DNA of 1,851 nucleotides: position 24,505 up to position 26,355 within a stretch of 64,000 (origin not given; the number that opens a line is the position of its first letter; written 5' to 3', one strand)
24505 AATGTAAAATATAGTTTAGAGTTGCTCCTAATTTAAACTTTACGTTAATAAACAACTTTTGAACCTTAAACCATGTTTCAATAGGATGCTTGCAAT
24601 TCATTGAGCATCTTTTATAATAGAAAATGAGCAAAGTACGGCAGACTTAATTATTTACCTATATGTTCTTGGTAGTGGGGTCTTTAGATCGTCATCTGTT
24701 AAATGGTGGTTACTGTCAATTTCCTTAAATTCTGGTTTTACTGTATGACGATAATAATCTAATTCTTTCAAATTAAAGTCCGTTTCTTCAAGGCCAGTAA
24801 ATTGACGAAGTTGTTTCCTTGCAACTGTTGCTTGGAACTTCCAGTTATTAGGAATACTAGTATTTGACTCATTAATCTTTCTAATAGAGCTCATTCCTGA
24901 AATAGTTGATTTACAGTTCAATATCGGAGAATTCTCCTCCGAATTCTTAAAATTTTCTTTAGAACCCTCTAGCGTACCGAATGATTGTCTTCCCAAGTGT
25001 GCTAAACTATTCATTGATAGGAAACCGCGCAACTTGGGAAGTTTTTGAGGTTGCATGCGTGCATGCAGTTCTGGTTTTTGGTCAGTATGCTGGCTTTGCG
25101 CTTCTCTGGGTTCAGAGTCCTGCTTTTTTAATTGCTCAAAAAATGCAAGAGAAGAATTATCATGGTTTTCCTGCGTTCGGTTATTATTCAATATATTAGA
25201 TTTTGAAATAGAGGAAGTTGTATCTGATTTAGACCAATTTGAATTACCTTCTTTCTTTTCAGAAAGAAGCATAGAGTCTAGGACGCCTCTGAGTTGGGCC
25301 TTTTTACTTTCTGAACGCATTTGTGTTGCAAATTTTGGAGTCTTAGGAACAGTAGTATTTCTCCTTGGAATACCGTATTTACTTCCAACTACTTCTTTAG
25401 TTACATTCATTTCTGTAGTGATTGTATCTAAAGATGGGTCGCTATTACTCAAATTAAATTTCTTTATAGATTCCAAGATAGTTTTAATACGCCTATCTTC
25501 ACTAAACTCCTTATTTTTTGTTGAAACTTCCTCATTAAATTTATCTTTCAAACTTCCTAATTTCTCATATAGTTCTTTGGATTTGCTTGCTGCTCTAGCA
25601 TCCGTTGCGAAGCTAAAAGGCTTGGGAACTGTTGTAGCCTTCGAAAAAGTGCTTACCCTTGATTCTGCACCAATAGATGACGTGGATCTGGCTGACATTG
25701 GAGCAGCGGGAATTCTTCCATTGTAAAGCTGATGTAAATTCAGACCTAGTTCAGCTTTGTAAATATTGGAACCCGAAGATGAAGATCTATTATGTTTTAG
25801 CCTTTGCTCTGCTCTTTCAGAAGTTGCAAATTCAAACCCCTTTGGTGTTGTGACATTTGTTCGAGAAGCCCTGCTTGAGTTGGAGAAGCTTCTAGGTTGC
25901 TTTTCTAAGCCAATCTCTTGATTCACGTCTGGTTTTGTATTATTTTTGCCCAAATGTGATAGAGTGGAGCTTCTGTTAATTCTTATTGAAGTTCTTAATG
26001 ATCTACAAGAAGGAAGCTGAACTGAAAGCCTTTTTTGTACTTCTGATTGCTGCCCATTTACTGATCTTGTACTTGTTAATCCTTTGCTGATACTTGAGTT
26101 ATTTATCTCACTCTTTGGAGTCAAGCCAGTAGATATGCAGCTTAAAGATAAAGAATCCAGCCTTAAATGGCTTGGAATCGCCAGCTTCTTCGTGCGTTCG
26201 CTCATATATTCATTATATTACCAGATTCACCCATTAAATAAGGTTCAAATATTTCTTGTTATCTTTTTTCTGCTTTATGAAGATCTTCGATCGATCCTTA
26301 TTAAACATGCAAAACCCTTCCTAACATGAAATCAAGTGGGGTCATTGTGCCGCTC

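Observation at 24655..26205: Low-complexity Ser-rich protein hides three TPX2-type microtubule-binding motifs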

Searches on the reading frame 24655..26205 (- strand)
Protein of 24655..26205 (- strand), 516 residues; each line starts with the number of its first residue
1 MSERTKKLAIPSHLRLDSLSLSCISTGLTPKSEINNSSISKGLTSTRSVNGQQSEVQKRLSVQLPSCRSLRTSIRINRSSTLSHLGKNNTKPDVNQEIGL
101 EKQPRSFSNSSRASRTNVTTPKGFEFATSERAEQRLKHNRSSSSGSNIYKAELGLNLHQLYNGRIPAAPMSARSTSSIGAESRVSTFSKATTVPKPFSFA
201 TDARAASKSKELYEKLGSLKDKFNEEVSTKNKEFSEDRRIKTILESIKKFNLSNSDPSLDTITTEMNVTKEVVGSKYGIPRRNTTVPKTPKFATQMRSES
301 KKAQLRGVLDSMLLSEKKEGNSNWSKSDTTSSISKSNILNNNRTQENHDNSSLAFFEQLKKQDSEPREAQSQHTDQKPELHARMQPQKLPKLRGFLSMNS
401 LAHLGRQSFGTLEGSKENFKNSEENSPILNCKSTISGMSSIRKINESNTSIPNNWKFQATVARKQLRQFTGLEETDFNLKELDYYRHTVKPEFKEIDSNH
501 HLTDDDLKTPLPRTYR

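Call 3: search_protein_families(library=pfam, proteins=[window:24655-26205:-], max_evalue=10)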
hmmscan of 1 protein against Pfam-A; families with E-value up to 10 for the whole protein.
window:24655-26205:- (516 aa): 1 family
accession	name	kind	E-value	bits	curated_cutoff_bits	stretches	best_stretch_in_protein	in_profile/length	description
PF04504.20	GeBP-like_DBD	-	0.4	11.8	29.5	1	207-236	47-79/94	Glabrous-enhancer-binding protein-like family, DBD domain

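Call 4: search_solved_structures(query=window:24655-26205:-, max_evalue=10, show_alignments=3)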
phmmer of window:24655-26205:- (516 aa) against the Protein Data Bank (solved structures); distinct sequences matched with E-value up to 10: 0.

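Call 5: find_homologous_proteins(query=window:24655-26205:-, max_evalue=0.01)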
Query window:24655-26205:- (516 aa): 12 proteins with E <= 0.01 among 8000 candidates.
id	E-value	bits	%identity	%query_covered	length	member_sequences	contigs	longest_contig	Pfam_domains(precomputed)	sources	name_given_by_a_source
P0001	0.0e+0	1104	100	100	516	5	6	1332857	-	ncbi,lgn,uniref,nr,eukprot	ncbi:hypothetical protein [Cryptosporidium parvum Iowa II]|uniref:Uncharacterized protein n=2 Tax=Cr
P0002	4.4e-298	1007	92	100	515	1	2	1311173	-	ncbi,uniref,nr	ncbi:hypothetical protein CmeUKMEL1_13140 [Cryptosporidium meleagridis]|uniref:Uncharacterized prote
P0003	4.9e-259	878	82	100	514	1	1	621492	-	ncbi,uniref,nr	ncbi:uncharacterized protein ELE39_002424 [Cryptosporidium sp. chipmunk genotype I]|uniref:uncharact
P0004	4.2e-238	809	76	100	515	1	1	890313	-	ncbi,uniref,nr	ncbi:uncharacterized protein cubi_02397 [Cryptosporidium ubiquitum]|uniref:Uncharacterized protein n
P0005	9.7e-212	722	69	100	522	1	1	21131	-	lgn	-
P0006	3.7e-210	717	68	100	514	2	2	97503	-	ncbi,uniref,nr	ncbi:hypothetical protein OIY81_2002 [Cryptosporidium canis]|uniref:Uncharacterized protein n=1 Tax=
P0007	5.6e-155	535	57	100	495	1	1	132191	-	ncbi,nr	ncbi:hypothetical protein HWI79_2413 [Cryptosporidium felis]|nr:hypothetical protein HWI79_2413 [Cry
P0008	2.9e-106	374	43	100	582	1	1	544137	-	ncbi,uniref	ncbi:hypothetical protein RS030_71086 [Cryptosporidium xiaoi]|uniref:Uncharacterized protein n=1 Tax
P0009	2.4e-105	371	43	100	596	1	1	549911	-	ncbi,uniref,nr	ncbi:hypothetical protein FG379_001218 [Cryptosporidium bovis]|uniref:uncharacterized protein n=1 Ta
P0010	2.2e-48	184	34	91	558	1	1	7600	-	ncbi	ncbi:hypothetical protein ACR3K2_37640 [Cryptosporidium serpentis]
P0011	6.3e-48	182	35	91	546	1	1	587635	-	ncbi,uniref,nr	ncbi:hypothetical protein cand_005590 [Cryptosporidium andersoni]|uniref:Uncharacterized protein n=1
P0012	9.1e-47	178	35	91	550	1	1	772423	-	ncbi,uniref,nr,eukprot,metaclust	ncbi:uncharacterized protein CMU_007120 [Cryptosporidium muris RN66]|uniref:Uncharacterized protein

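Call 7: search_protein_families(library=pfam, alignment_id=A1, max_evalue=10)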
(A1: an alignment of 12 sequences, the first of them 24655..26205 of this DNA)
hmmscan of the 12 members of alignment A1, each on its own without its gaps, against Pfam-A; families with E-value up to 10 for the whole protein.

A. member 1, window:24655-26205:- (516 aa): 1 family
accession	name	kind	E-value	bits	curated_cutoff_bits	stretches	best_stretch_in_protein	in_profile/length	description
PF04504.20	GeBP-like_DBD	-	0.4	11.8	29.5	1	207-236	47-79/94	Glabrous-enhancer-binding protein-like family, DBD domain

B. families by the number of members that match (of 12 scanned): 11 families
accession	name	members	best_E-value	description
PF12214.13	TPX2_importin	8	0.0012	Cell cycle regulated microtubule associated protein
PF04504.20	GeBP-like_DBD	2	0.18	Glabrous-enhancer-binding protein-like family, DBD domain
PF15796.10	KELK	1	0.035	KELK-motif containing domain of MRCK Ser/Thr protein kinase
PF25326.1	ARM_SRB8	1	0.058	SRB8 ARM-like domain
PF25556.1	SET_TTL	1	0.08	Tubulin tyrosine ligase SET-like domain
PF10149.14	TM231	1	0.089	Transmembrane protein 231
PF03614.18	Flag1_repress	1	0.12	Repressor of phase-1 flagellin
PF25476.1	Ribosomal_L19e_C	1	0.12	Ribosomal protein L19e, C-terminal domain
PF12814.13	Mcp5_PH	1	0.22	Meiotic cell cortex C-terminal pleckstrin homology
PF06886.16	TPX2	1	2.2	Targeting protein for Xklp2 (TPX2) domain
PF09022.15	Staphostatin_A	1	4.2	Staphostatin A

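Call 8: list_cluster_members(proteins=[P0001])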
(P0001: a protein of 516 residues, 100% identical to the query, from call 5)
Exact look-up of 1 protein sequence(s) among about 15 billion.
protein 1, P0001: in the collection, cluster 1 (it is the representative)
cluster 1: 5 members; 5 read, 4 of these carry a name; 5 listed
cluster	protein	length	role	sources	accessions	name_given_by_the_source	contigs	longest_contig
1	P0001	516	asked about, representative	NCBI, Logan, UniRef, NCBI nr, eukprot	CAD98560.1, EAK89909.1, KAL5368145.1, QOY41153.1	hypothetical protein [Cryptosporidium parvum Iowa II] | Uncharacterized protein n=2 Tax=Cryptosporidium parvum TaxID=5807 RepID=Q5CX31_CRYPI | QOY41153.1 hypothetical protein CPATCC_002807 [Cryptosporidium parvum]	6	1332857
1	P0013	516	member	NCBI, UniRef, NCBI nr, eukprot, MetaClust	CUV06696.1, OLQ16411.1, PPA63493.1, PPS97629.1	unnamed protein product [Cryptosporidium hominis] | Uncharacterized protein n=1 Tax=Cryptosporidium hominis TaxID=237895 ... | hypothetical protein [Cryptosporidium hominis TU502]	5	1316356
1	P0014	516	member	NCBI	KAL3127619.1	hypothetical protein CHM_6g2710 [Cryptosporidium hominis]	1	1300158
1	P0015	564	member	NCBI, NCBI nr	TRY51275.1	Uncharacterized protein CTYZ_00001458 [Cryptosporidium tyzzeri]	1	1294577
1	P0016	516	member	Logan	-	-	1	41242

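Call 9: search_protein_families(library=pfam, proteins=[P0002, P0003, P0004, P0005, P0006, P0007, P0008, P0009, P0010, P0012], max_evalue=10)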
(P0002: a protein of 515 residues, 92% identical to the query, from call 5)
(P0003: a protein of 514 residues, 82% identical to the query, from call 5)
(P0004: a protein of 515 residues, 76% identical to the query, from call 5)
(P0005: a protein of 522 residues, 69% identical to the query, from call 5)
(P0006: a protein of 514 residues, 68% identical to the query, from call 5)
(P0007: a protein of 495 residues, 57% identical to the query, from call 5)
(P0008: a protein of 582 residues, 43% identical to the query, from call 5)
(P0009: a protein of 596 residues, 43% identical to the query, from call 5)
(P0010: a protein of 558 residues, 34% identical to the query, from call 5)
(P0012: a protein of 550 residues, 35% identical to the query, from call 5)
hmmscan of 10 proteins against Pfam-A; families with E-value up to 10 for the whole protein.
P0002 (515 aa): 3 families
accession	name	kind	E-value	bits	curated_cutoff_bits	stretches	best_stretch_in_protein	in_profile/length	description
PF25556.1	SET_TTL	-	0.08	13.2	25.6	1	426-491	7-73/175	Tubulin tyrosine ligase SET-like domain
PF04504.20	GeBP-like_DBD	-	0.18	13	29.5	1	207-237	47-78/94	Glabrous-enhancer-binding protein-like family, DBD domain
PF12214.13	TPX2_importin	-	3.7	8.3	29.5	1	109-248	57-115/135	Cell cycle regulated microtubule associated protein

P0003 (514 aa): 1 family
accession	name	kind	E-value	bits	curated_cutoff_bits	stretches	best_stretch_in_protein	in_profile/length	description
PF03614.18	Flag1_repress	-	0.12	12.7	24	1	225-283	54-112/170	Repressor of phase-1 flagellin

P0004 (515 aa): 3 families
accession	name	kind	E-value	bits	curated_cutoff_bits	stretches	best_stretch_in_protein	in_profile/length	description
PF15796.10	KELK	-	0.035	15.1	27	1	334-372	4-44/80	KELK-motif containing domain of MRCK Ser/Thr protein kinase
PF10149.14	TM231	-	0.089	12.4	23.2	1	207-291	178-262/301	Transmembrane protein 231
PF06886.16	TPX2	-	2.2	8.7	25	1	124-148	1-25/77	Targeting protein for Xklp2 (TPX2) domain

P0005 (522 aa): 2 families
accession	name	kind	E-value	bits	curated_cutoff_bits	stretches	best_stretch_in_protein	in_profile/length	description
PF12214.13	TPX2_importin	-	0.046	14.5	29.5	1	114-154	62-91/135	Cell cycle regulated microtubule associated protein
PF25476.1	Ribosomal_L19e_C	-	0.12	13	25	1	365-395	16-46/91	Ribosomal protein L19e, C-terminal domain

P0006 (514 aa): 2 families
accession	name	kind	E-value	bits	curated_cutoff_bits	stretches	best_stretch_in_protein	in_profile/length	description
PF12214.13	TPX2_importin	-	0.033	15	29.5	1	111-142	59-90/135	Cell cycle regulated microtubule associated protein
PF25326.1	ARM_SRB8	-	0.058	13.4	27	1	130-174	29-74/193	SRB8 ARM-like domain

P0007 (495 aa): 1 family
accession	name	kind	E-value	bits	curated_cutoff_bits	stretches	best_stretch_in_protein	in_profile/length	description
PF12814.13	Mcp5_PH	-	0.22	12.2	25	1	50-141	24-117/119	Meiotic cell cortex C-terminal pleckstrin homology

P0008 (582 aa): 1 family
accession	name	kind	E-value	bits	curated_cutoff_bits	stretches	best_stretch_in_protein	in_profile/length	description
PF12214.13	TPX2_importin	-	0.0012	19.6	29.5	1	65-212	6-135/135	Cell cycle regulated microtubule associated protein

P0009 (596 aa): 2 families
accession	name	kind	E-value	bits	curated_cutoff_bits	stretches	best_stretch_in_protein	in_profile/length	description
PF12214.13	TPX2_importin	-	0.15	12.8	29.5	1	65-168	6-91/135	Cell cycle regulated microtubule associated protein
PF09022.15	Staphostatin_A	-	4.2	7.8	24.1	1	501-589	11-97/105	Staphostatin A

P0010 (558 aa): 1 family
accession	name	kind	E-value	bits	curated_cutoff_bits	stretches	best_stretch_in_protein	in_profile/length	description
PF12214.13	TPX2_importin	-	0.12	13.1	29.5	1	85-176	49-135/135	Cell cycle regulated microtubule associated protein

P0012 (550 aa): 1 family
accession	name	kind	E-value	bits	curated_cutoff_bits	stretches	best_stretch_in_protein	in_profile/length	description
PF12214.13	TPX2_importin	-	0.0056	17.5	29.5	1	82-176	46-135/135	Cell cycle regulated microtubule associated protein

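Call 25: search_protein_representatives(alignment_id=A1)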
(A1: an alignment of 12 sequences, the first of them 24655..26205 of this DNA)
Query: 12 sequences, 516 profile positions. Proteins with E-value up to 0.001 (for the whole library): 6; up to 1e-10: 3; up to 1e-30: 3. The best 6 are listed.
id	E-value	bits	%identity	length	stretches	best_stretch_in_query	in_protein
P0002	3.7e-262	887.1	-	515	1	1-516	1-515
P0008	2.3e-210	716.2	-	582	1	1-516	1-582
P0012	9.9e-190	648.1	-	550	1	1-515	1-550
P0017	3.4e-07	45.8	-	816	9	274-330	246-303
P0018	8.1e-06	41.3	-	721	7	192-221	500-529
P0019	4.2e-04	35.6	-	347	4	97-210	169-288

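Call 26: search_protein_families(library=pfam, proteins=[P0017, P0018, P0019], max_evalue=0.01)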
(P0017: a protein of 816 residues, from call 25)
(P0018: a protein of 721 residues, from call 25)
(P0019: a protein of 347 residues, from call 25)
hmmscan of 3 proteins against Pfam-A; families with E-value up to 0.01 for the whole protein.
P0017 (816 aa): 2 families
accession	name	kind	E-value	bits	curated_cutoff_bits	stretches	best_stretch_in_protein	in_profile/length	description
PF06886.16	TPX2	-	1.8e-13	50.6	25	1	722-793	1-72/77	Targeting protein for Xklp2 (TPX2) domain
PF12214.13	TPX2_importin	-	6e-10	40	29.5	1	255-347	2-90/135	Cell cycle regulated microtubule associated protein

P0018 (721 aa): 2 families
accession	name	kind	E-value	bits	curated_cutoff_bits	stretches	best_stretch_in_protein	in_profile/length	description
PF12214.13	TPX2_importin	-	3.8e-18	66.6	29.5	2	199-391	2-134/135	Cell cycle regulated microtubule associated protein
PF06886.16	TPX2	-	8.5e-14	51.7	25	1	633-705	3-76/77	Targeting protein for Xklp2 (TPX2) domain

P0019 (347 aa): 2 families
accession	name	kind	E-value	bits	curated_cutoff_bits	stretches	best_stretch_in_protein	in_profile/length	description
PF12214.13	TPX2_importin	-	0.00093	20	29.5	0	83-168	2-90/135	Cell cycle regulated microtubule associated protein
PF25337.1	C2_N_APX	-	0.0035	18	27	0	237-300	7-70/110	N-terminal C2 domain of anterior pharynx excess proteins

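Call 28: list_cluster_members(proteins=[P0017, P0018, P0019])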
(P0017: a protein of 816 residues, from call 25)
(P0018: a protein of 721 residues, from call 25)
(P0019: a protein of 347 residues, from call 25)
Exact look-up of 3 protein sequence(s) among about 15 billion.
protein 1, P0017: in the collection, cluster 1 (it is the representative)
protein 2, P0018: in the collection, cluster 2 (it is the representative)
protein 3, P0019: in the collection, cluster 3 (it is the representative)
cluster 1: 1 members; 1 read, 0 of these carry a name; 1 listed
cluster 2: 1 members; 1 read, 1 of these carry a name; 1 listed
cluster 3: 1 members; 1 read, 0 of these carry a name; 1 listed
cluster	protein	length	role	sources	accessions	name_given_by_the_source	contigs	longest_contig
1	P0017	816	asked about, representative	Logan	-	-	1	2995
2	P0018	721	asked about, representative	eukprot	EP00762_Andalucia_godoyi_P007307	ANDGO_01518.mRNA.1 Targeting protein for Xklp2 homolog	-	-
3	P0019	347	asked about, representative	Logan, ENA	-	-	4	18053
